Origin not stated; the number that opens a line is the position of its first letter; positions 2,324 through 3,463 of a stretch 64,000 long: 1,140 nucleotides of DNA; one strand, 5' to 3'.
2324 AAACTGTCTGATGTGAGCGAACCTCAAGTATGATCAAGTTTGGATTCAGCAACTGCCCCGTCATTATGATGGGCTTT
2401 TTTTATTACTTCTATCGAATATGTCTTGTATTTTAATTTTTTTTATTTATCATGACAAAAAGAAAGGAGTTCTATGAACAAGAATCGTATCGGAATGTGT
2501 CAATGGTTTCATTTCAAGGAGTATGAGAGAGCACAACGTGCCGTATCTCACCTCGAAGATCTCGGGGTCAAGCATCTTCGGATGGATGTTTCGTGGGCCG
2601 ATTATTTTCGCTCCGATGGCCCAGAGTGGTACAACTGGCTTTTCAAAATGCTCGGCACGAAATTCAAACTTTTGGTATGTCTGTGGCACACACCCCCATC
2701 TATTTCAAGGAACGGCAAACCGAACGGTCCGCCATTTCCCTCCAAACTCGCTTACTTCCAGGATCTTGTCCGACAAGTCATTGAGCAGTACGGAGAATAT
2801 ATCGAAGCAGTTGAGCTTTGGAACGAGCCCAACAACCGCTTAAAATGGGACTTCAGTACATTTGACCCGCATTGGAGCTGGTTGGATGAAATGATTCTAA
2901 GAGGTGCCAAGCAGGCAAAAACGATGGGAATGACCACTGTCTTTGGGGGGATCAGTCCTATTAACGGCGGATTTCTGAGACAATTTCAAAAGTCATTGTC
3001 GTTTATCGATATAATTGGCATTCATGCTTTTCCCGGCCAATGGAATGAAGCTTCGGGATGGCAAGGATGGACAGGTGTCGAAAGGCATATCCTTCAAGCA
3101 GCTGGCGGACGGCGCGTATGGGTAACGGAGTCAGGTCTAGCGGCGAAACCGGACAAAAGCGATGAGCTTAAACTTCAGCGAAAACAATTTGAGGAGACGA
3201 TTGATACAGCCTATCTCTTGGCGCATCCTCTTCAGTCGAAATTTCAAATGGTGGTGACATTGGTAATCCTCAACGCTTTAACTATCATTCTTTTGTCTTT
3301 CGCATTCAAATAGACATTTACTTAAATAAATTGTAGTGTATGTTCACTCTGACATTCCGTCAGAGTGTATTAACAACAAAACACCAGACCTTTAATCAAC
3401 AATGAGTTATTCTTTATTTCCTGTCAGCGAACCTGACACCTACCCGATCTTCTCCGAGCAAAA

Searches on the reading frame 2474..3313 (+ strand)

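Call 3: search_protein_families(library=pfam, proteins=[window:2474-3313:+], max_evalue=0.01)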
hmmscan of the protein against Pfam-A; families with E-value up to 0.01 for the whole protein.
window:2474-3313:+ (279 aa): 2 families
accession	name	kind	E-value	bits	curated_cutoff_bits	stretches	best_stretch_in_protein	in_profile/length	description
PF11790.14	Glyco_hydro_cc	-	0.00062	19.8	21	1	101-239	57-189/237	Glycosyl hydrolase catalytic core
PF00232.24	Glyco_hydro_1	-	0.007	15.3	22.6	0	16-127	56-174/453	Glycosyl hydrolase family 1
